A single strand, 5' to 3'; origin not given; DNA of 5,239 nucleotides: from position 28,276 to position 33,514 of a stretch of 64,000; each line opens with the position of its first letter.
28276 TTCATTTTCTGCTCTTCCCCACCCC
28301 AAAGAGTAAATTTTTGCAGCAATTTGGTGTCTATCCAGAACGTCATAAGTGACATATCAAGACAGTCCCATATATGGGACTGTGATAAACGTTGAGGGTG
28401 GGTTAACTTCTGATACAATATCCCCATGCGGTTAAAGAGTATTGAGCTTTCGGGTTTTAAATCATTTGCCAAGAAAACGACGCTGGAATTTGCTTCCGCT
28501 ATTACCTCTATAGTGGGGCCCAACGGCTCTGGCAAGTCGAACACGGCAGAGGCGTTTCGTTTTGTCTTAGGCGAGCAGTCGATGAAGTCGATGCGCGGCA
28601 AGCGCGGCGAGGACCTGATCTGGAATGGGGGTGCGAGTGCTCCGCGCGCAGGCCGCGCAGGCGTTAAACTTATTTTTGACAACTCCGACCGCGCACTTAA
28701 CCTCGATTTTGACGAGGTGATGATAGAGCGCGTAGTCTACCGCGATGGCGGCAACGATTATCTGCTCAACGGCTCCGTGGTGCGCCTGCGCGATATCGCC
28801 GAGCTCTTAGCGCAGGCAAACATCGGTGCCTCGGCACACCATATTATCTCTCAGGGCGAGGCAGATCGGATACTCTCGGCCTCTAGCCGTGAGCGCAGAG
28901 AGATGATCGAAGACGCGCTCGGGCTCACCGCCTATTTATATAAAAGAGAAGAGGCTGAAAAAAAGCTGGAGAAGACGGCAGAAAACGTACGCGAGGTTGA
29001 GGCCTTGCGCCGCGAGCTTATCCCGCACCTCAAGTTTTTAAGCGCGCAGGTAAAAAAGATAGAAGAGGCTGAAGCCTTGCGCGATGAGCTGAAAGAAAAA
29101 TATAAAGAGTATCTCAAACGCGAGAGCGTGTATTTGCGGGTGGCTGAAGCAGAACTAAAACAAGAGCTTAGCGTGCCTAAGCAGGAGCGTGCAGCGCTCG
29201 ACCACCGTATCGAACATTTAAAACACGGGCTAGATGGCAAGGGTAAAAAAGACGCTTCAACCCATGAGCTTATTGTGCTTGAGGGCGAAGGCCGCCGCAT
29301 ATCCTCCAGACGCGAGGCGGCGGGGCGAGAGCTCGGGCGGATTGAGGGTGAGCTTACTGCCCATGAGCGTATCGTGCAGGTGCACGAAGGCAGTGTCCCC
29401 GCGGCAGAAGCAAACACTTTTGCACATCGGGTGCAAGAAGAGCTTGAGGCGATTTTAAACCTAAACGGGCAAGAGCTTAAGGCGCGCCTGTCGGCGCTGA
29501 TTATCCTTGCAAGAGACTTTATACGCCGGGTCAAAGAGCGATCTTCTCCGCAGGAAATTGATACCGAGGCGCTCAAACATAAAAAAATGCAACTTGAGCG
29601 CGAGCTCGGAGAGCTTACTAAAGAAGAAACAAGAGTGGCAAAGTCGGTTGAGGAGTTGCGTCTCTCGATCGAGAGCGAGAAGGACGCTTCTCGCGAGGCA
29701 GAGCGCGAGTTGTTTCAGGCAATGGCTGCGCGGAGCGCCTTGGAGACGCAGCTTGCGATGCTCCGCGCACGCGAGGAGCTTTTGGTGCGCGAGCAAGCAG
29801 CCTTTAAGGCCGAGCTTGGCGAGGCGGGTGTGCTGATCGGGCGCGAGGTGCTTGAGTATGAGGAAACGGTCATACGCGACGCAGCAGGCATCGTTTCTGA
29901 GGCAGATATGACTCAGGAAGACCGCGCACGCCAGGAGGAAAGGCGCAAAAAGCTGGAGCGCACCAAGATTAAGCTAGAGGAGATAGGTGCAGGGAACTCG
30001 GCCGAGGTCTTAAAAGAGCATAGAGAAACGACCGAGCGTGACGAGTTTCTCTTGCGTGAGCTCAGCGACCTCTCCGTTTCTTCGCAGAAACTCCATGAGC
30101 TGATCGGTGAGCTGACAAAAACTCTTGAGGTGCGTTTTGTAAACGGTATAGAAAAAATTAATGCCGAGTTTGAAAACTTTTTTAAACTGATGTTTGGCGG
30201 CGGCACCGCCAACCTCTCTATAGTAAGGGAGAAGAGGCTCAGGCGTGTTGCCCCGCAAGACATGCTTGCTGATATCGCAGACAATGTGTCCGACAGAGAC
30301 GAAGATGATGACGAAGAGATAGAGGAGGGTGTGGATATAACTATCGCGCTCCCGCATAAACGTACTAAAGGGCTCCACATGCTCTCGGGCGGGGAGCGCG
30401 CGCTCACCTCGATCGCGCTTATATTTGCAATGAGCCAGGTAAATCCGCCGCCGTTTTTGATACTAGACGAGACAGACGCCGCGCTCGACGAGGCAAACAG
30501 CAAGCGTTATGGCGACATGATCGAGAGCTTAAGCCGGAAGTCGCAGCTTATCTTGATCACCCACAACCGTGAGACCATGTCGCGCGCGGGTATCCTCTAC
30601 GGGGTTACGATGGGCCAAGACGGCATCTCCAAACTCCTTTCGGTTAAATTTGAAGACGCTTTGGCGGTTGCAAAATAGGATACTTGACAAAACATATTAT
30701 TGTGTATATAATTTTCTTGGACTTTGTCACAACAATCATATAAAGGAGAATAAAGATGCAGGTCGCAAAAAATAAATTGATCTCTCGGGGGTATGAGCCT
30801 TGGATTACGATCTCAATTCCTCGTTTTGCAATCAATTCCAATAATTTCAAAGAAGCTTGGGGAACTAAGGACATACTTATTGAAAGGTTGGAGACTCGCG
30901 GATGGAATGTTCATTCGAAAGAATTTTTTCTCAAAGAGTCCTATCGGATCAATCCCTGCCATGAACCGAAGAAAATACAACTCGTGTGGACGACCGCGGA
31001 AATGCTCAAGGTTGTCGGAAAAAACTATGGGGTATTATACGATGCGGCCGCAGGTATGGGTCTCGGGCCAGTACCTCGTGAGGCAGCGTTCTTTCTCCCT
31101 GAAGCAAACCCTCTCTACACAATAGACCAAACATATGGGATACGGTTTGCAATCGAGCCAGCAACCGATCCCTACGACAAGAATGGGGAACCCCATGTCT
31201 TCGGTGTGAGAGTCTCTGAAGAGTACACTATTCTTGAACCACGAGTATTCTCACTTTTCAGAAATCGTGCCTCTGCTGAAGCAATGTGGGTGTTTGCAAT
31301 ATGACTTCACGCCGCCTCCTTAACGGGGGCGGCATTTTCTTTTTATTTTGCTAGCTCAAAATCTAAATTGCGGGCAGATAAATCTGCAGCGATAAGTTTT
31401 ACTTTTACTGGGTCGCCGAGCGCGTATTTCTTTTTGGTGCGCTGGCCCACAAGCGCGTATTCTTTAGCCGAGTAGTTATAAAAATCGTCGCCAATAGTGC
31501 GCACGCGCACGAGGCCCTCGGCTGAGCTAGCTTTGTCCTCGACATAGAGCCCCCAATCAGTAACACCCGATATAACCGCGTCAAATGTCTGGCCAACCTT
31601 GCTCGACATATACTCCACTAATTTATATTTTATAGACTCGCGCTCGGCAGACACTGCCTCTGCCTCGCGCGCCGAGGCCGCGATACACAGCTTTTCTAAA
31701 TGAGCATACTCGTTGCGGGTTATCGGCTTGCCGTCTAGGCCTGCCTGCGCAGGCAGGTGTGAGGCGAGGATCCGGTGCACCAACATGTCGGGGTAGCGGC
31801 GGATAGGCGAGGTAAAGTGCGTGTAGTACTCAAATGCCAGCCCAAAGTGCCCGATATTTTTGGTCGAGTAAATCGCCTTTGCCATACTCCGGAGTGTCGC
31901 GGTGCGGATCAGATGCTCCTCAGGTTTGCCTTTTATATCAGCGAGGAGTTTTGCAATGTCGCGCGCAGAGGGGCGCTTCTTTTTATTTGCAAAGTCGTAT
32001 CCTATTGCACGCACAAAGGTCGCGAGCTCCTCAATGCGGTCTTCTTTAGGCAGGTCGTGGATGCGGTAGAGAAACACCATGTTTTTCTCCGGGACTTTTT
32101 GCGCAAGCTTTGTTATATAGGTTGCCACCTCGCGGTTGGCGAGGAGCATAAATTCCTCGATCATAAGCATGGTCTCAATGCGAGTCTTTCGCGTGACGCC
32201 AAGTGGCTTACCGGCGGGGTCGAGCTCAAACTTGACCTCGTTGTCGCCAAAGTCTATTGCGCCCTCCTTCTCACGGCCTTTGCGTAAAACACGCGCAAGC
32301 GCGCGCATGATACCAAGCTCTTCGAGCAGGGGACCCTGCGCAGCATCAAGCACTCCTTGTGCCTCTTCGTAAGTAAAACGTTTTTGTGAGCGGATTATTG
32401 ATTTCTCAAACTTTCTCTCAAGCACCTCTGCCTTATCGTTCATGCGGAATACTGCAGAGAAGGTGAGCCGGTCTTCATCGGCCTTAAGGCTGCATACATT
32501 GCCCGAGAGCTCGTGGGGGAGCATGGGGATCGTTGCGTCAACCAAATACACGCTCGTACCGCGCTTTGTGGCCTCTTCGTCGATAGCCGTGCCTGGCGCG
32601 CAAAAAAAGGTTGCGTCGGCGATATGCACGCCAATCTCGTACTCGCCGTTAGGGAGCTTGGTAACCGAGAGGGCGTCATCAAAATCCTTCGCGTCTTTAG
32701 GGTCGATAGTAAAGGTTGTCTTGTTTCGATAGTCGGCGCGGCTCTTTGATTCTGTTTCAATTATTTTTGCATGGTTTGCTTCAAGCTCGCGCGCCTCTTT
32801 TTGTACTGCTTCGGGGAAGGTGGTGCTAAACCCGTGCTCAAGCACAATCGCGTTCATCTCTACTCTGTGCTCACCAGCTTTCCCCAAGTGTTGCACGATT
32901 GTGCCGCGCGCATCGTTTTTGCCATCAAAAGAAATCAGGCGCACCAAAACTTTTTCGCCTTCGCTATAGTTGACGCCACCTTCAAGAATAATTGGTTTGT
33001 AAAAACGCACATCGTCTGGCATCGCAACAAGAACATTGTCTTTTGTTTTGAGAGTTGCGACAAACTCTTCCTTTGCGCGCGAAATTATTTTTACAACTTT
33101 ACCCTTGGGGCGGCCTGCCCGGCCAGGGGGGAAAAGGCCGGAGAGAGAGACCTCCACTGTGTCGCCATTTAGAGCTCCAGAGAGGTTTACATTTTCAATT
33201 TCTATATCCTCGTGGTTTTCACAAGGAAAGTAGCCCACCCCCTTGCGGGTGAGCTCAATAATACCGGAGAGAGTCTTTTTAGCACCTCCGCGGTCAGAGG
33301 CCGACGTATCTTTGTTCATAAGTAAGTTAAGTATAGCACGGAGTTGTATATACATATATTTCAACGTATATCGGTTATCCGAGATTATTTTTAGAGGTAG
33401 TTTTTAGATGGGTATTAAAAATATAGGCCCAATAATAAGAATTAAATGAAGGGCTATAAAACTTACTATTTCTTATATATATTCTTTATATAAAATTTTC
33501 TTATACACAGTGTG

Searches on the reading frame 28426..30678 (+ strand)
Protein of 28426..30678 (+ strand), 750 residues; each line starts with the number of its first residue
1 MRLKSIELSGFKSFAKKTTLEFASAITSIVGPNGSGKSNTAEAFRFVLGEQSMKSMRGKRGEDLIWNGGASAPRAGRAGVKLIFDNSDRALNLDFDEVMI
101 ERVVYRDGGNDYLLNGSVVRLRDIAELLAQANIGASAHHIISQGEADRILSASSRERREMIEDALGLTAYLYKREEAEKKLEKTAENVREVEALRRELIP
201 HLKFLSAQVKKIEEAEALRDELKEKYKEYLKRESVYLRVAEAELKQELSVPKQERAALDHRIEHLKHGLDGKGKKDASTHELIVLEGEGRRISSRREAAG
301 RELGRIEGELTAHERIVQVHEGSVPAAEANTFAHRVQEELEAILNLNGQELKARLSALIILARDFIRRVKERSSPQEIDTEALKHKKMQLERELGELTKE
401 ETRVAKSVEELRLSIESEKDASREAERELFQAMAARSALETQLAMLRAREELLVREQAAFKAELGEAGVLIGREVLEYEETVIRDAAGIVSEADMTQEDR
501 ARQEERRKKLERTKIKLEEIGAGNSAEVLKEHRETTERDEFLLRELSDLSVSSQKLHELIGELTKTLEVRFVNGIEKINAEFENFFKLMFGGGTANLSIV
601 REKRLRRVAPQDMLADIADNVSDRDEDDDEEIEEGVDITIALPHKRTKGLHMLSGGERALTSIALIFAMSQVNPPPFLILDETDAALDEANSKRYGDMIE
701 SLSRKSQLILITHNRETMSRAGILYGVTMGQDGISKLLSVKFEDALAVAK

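Call 65: search_protein_families(library=pfam, proteins=[window:28426-30678:+])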
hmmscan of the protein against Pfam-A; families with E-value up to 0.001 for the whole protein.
window:28426-30678:+ (750 aa): 6 families
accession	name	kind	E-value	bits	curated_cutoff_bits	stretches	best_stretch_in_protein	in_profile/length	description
PF02463.25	SMC_N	-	1.8e-66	224.2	40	1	3-735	2-219/220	RecF/RecN/SMC N terminal domain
PF13476.12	AAA_23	-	1.1e-17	65.8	27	1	5-231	1-198/201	AAA domain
PF13304.12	AAA_21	-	2.8e-10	41.2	27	1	26-57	1-26/304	AAA domain, putative AbiEii toxin, Type IV TA system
PF13175.12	AAA_15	-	1.4e-06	28.6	32.1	1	1-270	1-191/374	AAA ATPase domain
PF00005.33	ABC_tran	-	1.3e-05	26.2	25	0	618-683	77-135/137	ABC transporter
PF13555.12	AAA_29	-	0.00072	19.7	27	0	3-48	1-46/61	P-loop containing region of AAA domain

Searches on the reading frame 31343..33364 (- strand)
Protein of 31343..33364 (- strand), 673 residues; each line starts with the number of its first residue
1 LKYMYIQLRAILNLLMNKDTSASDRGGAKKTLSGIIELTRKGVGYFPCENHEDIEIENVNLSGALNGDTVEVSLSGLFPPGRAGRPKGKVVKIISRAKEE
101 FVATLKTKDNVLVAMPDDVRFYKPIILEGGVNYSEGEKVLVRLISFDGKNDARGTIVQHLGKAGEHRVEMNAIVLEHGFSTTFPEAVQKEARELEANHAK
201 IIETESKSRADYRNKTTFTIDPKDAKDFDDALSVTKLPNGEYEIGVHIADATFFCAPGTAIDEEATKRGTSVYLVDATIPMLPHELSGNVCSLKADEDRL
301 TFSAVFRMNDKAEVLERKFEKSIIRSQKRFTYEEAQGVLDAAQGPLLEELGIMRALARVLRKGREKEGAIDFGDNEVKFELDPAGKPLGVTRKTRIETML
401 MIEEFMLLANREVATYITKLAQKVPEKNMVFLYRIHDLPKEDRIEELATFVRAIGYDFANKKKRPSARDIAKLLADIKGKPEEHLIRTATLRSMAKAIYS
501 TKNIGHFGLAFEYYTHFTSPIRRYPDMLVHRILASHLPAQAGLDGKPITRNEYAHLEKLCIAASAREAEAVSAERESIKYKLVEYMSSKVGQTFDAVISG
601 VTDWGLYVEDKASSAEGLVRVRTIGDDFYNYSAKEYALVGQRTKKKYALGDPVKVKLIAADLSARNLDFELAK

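Call 10: search_protein_families(library=pfam, proteins=[window:31343-33364:-])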
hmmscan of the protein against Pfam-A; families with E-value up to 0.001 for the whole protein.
window:31343-33364:- (673 aa): 6 families
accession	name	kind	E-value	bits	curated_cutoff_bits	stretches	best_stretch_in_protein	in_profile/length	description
PF00773.25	RNB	-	9.4e-103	344.3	29.3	1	209-537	1-324/326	RNB domain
PF17876.7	CSD2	-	1.3e-17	64.1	26.2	1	116-184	4-74/74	Cold shock domain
PF08206.17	OB_RNB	-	2.8e-07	30.6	24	1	34-93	1-58/58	Ribonuclease B OB domain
PF18614.7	RNase_II_C_S1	-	8.3e-06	26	26.6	1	637-672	23-59/59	RNase II-type exonuclease C-terminal S1 domain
PF00575.29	S1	-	3.3e-05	24.6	22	1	589-670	3-72/74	S1 RNA binding domain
PF17849.7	OB_Dis3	-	0.00014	22.3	22.8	1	139-178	37-77/77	Dis3-like cold-shock domain 2 (CSD2)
